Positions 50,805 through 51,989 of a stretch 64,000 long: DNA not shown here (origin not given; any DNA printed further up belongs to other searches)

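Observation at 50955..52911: Orphan F-type ATPase a-subunit homolog with His-rich periplasmic-loop insertion, co-located with a CaCA exchanger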

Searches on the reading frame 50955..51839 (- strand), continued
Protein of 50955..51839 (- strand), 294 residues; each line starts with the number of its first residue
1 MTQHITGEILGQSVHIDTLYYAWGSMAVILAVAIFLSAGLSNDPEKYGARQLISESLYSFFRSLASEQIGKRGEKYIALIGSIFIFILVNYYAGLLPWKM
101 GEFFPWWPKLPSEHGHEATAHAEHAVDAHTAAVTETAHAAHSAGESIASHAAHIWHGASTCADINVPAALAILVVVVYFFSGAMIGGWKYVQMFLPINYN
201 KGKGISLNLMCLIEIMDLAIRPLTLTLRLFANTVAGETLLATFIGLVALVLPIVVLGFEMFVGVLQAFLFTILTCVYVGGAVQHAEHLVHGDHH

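Call 17: find_related_loci(query=A1, collection=genome_contigs, flank=10000)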
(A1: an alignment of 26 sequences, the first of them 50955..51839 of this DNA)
Query A1 (294 aa) in genome_contigs; peptide patterns used: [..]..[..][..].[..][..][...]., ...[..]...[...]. (x = any residue, [..] = any of these).
600 stretches matched a pattern (row limit reached: there are more); 560 encode a relative of the query (tblastn E <= 1e-3); the best 80 are kept; 80 distinct loci.
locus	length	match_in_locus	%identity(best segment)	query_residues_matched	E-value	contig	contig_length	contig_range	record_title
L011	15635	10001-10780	68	1-294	3e-129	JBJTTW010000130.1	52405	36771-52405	MAG: bacterium isolate samp_4445_VAMB_679 samp_4445_239276, whole genome shotgun sequence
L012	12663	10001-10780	68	1-294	6e-129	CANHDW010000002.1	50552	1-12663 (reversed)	MAG: Candidatus Caenarcaniphilales bacterium isolate RE-15aug16-7 genome assembly, contig: RE-15aug16-C511, whole genome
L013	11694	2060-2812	59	3-294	9e-108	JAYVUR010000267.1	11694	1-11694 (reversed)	MAG: Candidatus Melainabacteria bacterium isolate GL75_DN_concoct_47 GL75_DN_concoct_47_266, whole genome shotgun sequen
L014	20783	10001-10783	58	1-294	5e-102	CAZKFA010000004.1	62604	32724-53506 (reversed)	MAG TPA_asm: uncultured Gammaproteobacteria bacterium isolate SRP150892_co1_172 genome assembly, contig: NODE_314_length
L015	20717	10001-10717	57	4-283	3e-99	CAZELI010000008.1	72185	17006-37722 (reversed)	MAG TPA_asm: uncultured Gammaproteobacteria bacterium isolate SRP150892_co2_243 genome assembly, contig: NODE_330_length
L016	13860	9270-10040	53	4-294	1e-88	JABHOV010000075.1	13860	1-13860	MAG: Candidatus Melainabacteria bacterium isolate SI037S4_bin4 k141_165516, whole genome shotgun sequence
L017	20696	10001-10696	41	4-287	2e-60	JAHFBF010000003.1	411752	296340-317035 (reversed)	MAG: Candidatus Melainabacteria bacterium isolate nzgw192 NODE_16_length_411753_cov_7.752757, whole genome shotgun seque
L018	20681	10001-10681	40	4-282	7e-58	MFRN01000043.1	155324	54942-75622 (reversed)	MAG: Candidatus Melainabacteria bacterium RIFCSPLOWO2_02_FULL_35_15 rifcsplowo2_02_scaffold_81, whole genome shotgun seq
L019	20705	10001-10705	39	4-290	3e-57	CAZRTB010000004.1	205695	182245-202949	MAG TPA_asm: uncultured Gammaproteobacteria bacterium isolate SRP150892_co1_95 genome assembly, contig: NODE_33_length_2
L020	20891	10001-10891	30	17-294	4e-25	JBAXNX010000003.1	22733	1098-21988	MAG: Chloroflexota bacterium isolate ELA490 MAG490_3, whole genome shotgun sequence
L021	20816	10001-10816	29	17-283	1e-24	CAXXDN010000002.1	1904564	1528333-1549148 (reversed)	MAG: Dehalococcoidia bacterium isolate dc2ee83f-b268-46d2-8eab-f8d2e8673164 genome assembly, contig: contig_2, whole gen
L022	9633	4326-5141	30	17-283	5e-24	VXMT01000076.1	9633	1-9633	MAG: Chloroflexi bacterium isolate SB0661_bin_43 NODE_4442_length_9633_cov_15.447275, whole genome shotgun sequence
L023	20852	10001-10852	30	17-294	6e-24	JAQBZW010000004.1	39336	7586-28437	MAG: Chloroflexota bacterium isolate casp150-mb.74 NODE_2668_length_39336_cov_0.225374, whole genome shotgun sequence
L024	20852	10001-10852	30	17-294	1e-23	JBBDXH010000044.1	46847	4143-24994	MAG: Dehalococcoidia bacterium isolate LejiaD_2_71_13 Lejia_D_1328_length_46847_cov_7, whole genome shotgun sequence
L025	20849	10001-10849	30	10-292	6e-23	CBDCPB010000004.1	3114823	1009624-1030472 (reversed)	MAG: Dehalococcoidia bacterium isolate 8ea35d84-8be8-4b26-9b51-5b82e401d502 genome assembly, contig: contig_4, whole gen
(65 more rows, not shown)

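Call 30: find_encoding_contigs(protein=P0077, flank=10000, max_places=1)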
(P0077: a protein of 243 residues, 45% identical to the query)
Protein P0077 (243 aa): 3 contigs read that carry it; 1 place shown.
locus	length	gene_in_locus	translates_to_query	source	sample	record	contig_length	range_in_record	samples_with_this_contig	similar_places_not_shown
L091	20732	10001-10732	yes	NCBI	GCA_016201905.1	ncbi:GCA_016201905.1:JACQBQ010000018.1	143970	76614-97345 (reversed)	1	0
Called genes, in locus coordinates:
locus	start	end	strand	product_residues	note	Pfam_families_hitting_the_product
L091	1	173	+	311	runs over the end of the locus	PF02899:Phage_int_SAM_1 (weak), PF13495:Phage_int_SAM_4, PF00589:Phage_integrase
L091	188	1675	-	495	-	-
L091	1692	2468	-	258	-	PF04545:Sigma70_r4, PF08281:Sigma70_r4_2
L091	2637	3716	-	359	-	PF01312:Bac_export_2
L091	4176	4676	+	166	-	-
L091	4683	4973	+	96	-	-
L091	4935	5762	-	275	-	PF00398:RrnaAD, PF01135:PCMT (weak), PF05175:MTS (weak), PF13847:Methyltransf_31 (weak), PF08241:Methyltransf_11 (weak), PF13649:Methyltransf_25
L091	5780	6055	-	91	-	PF00462:Glutaredoxin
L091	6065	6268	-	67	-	PF01197:Ribosomal_L31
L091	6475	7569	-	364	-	PF04551:GcpE, PF26540:GcpE_C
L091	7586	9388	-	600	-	PF13424:TPR_12 (weak), PF13414:TPR_11, PF14559:TPR_19 (weak), PF00515:TPR_1 (weak), PF13414:TPR_11, PF13424:TPR_12 (weak), PF00515:TPR_1 (weak), PF13414:TPR_11, +16 more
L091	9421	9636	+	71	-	-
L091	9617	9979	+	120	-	-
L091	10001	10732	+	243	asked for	PF00119:ATP-synt_A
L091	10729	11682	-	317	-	PF00005:ABC_tran, PF13304:AAA_21 (weak), PF08352:oligo_HPY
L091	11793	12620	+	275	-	PF04542:Sigma70_r2, PF04539:Sigma70_r3, PF07638:Sigma70_ECF (weak), PF08281:Sigma70_r4_2, PF04545:Sigma70_r4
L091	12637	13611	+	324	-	PF01073:3Beta_HSD, PF01370:Epimerase, PF02719:Polysacc_synt_2, PF04321:RmlD_sub_bind, PF13460:NAD_binding_10, PF16363:GDP_Man_Dehyd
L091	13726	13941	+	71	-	PF01402:RHH_1 (weak)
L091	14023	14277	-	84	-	-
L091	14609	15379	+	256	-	PF00459:Inositol_P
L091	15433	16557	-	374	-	PF08331:QueG_DUF1730, PF13484:Fer4_16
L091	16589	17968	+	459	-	PF00919:UPF0004, PF04055:Radical_SAM, PF18693:TRAM_2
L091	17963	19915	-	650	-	PF01541:GIY-YIG, PF27096:UvrC_M, PF02151:UVR, PF22920:UvrC_RNaseH, PF08459:UvrC_RNaseH_dom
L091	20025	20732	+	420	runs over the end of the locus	PF05221:AdoHcyase, PF07991:KARI_N (faint), PF05221:AdoHcyase, PF02826:2-Hacid_dh_C, PF00670:AdoHcyase_NAD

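Call 32: list_cluster_members(proteins=[P0005, P0009, P0011, P0014, P0022, P0035, P0050, P0054, P0082, P0083])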
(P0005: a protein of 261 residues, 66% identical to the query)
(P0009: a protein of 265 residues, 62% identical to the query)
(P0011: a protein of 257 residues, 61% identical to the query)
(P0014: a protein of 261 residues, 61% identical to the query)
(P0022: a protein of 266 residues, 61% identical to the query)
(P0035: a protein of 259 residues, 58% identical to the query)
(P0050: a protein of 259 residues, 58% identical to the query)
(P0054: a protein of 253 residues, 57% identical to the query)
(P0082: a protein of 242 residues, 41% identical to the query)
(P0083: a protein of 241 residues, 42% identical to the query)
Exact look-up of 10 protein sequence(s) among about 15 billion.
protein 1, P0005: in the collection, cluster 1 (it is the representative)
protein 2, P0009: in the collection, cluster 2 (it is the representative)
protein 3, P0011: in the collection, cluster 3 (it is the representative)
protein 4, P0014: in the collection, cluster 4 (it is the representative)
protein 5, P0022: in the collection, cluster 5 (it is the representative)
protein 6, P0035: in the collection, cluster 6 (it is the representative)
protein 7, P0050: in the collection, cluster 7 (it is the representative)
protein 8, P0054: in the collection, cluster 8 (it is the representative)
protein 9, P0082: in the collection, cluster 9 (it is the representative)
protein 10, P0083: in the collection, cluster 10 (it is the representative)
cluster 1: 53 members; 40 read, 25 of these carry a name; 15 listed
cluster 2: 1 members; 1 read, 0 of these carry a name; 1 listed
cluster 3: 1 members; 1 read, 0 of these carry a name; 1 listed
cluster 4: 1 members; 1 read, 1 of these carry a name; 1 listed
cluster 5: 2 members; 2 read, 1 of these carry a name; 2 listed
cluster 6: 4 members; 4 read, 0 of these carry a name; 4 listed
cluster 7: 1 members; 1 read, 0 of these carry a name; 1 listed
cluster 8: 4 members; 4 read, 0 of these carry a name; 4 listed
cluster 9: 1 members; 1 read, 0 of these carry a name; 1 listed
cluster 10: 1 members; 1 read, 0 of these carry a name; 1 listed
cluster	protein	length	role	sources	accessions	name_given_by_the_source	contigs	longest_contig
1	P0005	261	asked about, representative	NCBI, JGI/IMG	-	F-type H+-transporting ATPase subunit a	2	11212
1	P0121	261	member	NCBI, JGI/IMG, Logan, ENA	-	F-type H+-transporting ATPase subunit a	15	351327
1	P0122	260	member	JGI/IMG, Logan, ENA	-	F-type H+-transporting ATPase subunit a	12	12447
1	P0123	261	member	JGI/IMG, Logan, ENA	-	F-type H+-transporting ATPase subunit a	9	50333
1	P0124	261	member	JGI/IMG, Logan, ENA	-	F-type H+-transporting ATPase subunit a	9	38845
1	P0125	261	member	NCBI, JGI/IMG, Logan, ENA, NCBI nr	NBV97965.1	MAG: ATP synthase F0 subunit A [Proteobacteria bacterium] | F-type H+-transporting ATPase subunit a | ATP synthase F0 subunit A [Pseudomonadota bacterium]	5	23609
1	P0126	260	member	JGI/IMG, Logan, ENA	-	F-type H+-transporting ATPase subunit a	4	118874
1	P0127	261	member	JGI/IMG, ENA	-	F-type H+-transporting ATPase subunit a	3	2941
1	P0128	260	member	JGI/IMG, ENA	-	F-type H+-transporting ATPase subunit a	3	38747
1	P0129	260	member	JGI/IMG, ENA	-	F-type H+-transporting ATPase subunit a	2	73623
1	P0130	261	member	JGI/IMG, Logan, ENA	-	F-type H+-transporting ATPase subunit a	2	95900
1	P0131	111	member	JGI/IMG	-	F-type H+-transporting ATPase subunit a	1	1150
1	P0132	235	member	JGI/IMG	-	F-type H+-transporting ATPase subunit a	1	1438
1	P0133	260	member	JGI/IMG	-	F-type H+-transporting ATPase subunit a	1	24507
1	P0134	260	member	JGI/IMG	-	F-type H+-transporting ATPase subunit a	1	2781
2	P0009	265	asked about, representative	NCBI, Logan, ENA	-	-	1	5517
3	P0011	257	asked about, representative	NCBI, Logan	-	-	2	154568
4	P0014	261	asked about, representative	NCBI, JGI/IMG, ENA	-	F-type H+-transporting ATPase subunit a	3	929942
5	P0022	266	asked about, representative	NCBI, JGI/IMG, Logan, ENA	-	F-type H+-transporting ATPase subunit a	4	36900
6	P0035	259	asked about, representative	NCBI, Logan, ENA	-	-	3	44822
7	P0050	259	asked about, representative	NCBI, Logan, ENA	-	-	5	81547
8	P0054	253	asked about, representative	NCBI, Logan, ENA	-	-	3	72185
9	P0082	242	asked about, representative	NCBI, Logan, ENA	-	-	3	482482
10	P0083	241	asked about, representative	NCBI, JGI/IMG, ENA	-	-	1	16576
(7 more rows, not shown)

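Call 38: search_protein_representatives(alignment_id=A1)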
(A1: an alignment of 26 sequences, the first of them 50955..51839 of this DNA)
Query: 26 sequences, 260 profile positions. Proteins with E-value up to 0.001 (for the whole library): 5798; up to 1e-10: 1779; up to 1e-30: 18. The best 150 are listed.
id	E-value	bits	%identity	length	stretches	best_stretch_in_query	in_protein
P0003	2.0e-134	463.6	-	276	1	1-260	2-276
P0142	6.9e-95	334.0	-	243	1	2-254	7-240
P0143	3.0e-65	236.9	-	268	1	2-258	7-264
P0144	1.4e-62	228.2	-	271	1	3-260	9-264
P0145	3.6e-49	184.2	-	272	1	3-260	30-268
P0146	7.1e-49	183.2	-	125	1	139-258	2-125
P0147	1.3e-45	172.5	-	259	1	12-250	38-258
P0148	3.7e-38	148.1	-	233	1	11-249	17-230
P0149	2.9e-36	141.9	-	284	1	11-249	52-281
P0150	1.1e-35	140.0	-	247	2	127-248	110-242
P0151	1.1e-35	140.0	-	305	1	11-249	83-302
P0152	1.1e-35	139.9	-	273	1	11-260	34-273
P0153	4.9e-34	134.6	-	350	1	11-249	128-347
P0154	9.9e-33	130.3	-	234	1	9-251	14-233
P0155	1.9e-32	129.4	-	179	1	47-224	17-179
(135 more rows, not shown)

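Call 39: list_cluster_members(proteins=[P0142, P0143, P0144, P0145, P0147, P0148, P0149, P0150, P0151, P0152])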
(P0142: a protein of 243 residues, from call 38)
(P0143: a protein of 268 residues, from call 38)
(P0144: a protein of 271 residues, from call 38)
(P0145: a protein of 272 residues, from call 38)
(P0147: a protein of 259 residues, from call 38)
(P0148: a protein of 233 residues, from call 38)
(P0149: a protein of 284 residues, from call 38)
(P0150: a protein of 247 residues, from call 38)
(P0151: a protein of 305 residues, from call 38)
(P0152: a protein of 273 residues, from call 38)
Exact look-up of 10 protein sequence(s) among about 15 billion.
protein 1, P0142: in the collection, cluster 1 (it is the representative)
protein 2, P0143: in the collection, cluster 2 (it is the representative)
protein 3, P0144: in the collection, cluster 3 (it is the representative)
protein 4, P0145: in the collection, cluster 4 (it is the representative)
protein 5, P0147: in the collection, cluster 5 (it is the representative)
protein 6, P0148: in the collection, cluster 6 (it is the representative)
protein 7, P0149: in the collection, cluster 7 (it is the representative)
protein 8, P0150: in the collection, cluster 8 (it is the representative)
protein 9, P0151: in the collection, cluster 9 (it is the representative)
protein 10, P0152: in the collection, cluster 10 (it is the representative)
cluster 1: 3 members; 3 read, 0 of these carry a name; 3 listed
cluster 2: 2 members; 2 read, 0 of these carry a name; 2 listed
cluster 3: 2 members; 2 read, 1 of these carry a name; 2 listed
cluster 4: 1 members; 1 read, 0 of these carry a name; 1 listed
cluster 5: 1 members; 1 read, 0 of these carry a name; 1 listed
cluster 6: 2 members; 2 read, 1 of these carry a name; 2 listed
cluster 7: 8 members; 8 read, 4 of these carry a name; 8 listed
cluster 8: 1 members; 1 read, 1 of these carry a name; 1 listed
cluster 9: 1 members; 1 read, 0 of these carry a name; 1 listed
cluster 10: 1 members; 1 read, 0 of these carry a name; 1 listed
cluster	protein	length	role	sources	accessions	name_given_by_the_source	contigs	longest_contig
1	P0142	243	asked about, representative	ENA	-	-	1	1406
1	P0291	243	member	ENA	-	-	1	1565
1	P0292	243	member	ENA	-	-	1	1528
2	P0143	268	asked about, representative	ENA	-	-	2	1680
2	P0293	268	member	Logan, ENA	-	-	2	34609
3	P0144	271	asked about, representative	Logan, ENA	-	-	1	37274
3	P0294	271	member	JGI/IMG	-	F-type H+-transporting ATPase subunit a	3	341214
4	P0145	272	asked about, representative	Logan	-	-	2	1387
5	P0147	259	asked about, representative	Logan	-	-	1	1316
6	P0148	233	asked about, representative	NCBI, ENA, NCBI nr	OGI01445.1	MAG: ATP synthase F0 subunit A [Candidatus Melainabacteria bacterium GWF2_37_15]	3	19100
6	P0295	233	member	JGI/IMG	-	-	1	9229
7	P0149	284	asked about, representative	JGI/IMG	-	-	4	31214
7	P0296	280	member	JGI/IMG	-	F-type H+-transporting ATPase subunit a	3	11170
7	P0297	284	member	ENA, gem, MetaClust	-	\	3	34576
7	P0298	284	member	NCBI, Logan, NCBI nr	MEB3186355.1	MAG: F0F1 ATP synthase subunit A [bacterium] | F0F1 ATP synthase subunit A [bacterium]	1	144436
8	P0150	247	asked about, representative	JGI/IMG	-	F-type H+-transporting ATPase subunit a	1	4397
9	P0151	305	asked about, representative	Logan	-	-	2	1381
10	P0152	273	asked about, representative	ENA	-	-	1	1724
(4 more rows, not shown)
